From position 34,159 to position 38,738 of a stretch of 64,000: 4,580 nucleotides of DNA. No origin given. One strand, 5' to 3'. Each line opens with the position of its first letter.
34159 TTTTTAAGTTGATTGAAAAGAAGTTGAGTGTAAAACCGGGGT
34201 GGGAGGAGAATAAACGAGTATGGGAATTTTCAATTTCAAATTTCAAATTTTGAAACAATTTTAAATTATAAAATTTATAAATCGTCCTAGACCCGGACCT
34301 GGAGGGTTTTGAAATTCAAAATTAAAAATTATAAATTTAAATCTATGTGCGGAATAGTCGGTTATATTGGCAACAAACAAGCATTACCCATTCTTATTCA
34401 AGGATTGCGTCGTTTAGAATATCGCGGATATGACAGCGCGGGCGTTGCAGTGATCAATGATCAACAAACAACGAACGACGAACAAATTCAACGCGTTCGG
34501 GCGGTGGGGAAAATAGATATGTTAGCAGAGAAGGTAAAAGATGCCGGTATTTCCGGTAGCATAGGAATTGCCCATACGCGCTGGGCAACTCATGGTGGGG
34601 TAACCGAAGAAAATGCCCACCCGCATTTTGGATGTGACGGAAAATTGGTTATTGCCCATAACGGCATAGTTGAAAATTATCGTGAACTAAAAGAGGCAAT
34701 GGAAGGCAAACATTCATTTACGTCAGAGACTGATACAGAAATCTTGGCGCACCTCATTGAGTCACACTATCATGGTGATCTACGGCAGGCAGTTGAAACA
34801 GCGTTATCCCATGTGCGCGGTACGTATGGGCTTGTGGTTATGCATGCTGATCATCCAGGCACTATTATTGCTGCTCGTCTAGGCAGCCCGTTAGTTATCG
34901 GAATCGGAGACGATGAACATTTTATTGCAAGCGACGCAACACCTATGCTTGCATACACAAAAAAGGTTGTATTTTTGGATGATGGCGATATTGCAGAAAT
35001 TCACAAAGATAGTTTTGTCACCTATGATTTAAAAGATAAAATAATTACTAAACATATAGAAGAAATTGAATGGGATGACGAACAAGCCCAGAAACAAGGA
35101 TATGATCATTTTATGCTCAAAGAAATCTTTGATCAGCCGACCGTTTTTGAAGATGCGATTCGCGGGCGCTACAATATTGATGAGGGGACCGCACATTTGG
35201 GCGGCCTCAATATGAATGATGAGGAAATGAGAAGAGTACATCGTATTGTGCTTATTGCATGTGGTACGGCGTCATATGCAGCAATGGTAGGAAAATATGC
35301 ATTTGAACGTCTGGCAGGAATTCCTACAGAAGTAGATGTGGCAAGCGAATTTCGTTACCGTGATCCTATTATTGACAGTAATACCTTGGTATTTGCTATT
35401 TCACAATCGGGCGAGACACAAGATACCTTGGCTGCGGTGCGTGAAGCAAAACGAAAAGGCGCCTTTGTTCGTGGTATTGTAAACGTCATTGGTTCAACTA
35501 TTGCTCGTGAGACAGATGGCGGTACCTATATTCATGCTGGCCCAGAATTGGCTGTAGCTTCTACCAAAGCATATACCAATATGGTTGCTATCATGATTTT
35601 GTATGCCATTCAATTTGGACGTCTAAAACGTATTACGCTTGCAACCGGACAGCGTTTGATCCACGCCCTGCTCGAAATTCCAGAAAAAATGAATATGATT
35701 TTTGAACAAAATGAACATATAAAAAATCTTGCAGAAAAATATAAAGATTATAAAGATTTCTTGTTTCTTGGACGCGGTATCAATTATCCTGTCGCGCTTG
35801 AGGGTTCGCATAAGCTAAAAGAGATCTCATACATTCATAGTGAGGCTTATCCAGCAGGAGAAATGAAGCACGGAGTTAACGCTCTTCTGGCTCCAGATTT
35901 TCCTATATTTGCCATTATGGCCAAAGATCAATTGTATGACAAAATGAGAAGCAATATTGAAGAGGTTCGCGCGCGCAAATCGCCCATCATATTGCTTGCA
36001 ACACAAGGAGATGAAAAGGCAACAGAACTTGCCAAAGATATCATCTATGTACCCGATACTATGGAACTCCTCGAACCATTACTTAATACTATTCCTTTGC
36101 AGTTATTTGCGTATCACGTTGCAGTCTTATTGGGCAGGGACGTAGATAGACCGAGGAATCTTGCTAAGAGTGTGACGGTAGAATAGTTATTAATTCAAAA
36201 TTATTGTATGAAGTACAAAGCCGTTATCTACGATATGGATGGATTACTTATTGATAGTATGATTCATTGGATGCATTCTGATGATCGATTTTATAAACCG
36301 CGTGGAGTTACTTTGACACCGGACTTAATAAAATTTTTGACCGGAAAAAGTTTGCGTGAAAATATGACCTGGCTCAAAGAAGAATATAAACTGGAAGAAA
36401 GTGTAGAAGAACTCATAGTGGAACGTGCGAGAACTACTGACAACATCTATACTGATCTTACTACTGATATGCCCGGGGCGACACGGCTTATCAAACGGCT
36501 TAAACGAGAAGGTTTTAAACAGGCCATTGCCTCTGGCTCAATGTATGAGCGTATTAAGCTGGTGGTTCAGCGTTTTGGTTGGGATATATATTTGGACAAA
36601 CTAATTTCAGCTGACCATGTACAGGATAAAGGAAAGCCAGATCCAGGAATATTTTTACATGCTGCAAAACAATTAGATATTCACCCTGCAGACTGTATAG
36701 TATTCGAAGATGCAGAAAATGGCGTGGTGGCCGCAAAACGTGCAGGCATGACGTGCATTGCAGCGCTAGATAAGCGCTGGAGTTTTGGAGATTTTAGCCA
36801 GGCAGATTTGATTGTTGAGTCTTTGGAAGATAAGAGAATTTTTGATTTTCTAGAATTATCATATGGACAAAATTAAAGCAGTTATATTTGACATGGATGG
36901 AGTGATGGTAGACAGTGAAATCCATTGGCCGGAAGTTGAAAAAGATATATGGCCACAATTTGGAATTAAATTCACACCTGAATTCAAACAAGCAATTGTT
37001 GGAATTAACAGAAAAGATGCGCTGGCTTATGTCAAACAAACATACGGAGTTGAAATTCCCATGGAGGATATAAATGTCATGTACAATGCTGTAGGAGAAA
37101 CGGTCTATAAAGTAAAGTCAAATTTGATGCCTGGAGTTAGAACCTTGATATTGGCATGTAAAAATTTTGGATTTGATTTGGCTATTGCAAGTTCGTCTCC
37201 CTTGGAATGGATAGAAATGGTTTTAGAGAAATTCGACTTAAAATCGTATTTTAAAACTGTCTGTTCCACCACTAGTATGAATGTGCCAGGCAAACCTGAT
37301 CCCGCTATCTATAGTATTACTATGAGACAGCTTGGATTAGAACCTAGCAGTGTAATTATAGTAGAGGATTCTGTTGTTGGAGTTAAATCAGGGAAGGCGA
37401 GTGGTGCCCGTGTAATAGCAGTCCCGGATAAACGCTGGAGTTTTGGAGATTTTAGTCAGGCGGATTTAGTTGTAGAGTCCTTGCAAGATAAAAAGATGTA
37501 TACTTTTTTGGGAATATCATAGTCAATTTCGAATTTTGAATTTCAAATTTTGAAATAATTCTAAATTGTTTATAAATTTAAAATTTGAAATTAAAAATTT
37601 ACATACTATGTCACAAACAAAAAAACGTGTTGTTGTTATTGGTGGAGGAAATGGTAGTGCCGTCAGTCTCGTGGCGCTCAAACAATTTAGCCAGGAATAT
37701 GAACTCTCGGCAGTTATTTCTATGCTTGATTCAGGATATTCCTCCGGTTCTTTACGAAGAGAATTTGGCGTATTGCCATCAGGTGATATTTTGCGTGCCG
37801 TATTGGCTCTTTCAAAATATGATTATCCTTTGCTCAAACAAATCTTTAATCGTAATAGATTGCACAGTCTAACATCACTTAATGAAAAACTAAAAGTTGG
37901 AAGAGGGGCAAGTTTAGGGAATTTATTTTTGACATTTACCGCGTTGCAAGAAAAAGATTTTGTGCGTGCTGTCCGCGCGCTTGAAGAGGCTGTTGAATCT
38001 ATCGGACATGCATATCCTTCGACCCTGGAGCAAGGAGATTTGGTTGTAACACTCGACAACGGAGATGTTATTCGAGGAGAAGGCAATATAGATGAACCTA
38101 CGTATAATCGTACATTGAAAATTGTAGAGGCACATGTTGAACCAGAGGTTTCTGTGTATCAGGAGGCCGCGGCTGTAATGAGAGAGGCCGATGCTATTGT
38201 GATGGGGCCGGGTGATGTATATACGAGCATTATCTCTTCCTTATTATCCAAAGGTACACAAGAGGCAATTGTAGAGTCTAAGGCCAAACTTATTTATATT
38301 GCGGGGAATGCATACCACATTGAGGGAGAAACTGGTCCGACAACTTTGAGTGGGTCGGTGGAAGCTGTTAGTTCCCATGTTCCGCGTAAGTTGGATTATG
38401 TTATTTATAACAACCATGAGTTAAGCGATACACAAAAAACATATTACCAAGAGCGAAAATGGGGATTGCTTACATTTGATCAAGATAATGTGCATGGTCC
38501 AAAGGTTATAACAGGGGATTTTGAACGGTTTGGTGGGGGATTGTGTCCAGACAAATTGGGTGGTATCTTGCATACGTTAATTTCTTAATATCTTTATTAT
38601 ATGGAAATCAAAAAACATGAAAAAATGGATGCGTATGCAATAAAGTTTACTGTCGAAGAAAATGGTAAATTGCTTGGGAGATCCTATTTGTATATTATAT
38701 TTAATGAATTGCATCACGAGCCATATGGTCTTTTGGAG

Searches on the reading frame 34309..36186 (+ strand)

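Call 72: search_protein_families(library=pfam, proteins=[window:34309-36186:+], max_evalue=0.0001)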
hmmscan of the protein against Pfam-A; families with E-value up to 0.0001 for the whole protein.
window:34309-36186:+ (625 aa): 4 families
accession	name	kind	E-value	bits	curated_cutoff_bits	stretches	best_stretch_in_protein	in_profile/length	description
PF01380.27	SIS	-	4e-51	172.7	25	2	307-429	2-125/131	SIS domain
PF13522.11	GATase_6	-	9.3e-19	68.2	27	1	82-206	9-127/130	Glutamine amidotransferase domain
PF13537.11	GATase_7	-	4.6e-13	49.7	25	1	99-211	9-119/123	Glutamine amidotransferase domain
PF13230.11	GATase_4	-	1.6e-07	31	23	1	71-150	59-138/272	Glutamine amidotransferases class-II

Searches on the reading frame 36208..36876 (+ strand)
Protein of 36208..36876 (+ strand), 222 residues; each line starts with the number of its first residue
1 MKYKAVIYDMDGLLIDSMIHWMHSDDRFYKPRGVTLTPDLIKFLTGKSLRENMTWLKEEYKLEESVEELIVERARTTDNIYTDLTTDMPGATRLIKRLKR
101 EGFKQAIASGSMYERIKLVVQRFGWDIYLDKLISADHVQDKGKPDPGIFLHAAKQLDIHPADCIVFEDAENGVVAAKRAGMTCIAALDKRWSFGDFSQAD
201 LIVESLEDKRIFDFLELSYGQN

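Call 72: search_protein_families(library=pfam, proteins=[window:36208-36876:+], max_evalue=0.0001)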
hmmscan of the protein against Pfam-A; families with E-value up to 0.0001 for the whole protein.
window:36208-36876:+ (222 aa): 4 families
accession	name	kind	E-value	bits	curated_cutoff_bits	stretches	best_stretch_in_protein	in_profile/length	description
PF13419.12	HAD_2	-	1.8e-28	100.3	23.8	1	6-185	1-177/178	Haloacid dehalogenase-like hydrolase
PF00702.32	Hydrolase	-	2.2e-26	93.9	26.4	1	3-180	1-191/191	haloacid dehalogenase-like hydrolase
PF12710.13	HAD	-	4.5e-06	27.7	27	1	6-152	1-147/189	haloacid dehalogenase-like hydrolase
PF13242.12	Hydrolase_like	-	6.1e-06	26.5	22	1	142-186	3-48/75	HAD-hyrolase-like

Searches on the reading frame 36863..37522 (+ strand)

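Call 72: search_protein_families(library=pfam, proteins=[window:36863-37522:+], max_evalue=0.0001)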
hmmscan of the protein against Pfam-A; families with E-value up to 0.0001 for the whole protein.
window:36863-37522:+ (219 aa): 2 families
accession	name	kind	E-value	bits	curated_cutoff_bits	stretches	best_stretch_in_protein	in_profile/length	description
PF13419.12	HAD_2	-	6.4e-31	108.3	23.8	1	7-187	1-178/178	Haloacid dehalogenase-like hydrolase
PF00702.32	Hydrolase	-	7.4e-24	85.6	26.4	1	4-181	1-191/191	haloacid dehalogenase-like hydrolase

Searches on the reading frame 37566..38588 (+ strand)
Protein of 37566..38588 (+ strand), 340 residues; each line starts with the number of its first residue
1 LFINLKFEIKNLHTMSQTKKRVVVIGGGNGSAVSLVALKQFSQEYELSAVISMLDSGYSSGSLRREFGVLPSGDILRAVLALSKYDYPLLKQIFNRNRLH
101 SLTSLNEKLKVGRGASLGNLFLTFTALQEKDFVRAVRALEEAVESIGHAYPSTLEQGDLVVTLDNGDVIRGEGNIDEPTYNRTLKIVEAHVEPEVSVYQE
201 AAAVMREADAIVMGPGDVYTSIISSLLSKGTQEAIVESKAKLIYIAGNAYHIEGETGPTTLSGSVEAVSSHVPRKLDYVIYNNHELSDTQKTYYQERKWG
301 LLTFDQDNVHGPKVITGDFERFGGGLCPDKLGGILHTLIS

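Call 72: search_protein_families(library=pfam, proteins=[window:37566-38588:+], max_evalue=0.0001)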
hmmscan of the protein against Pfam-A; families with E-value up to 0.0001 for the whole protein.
window:37566-38588:+ (340 aa): 1 family
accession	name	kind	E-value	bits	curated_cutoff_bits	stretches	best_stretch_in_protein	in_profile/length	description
PF01933.23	CofD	-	1.6e-52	178.9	30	1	22-314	1-284/290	2-phospho-L-lactate transferase CofD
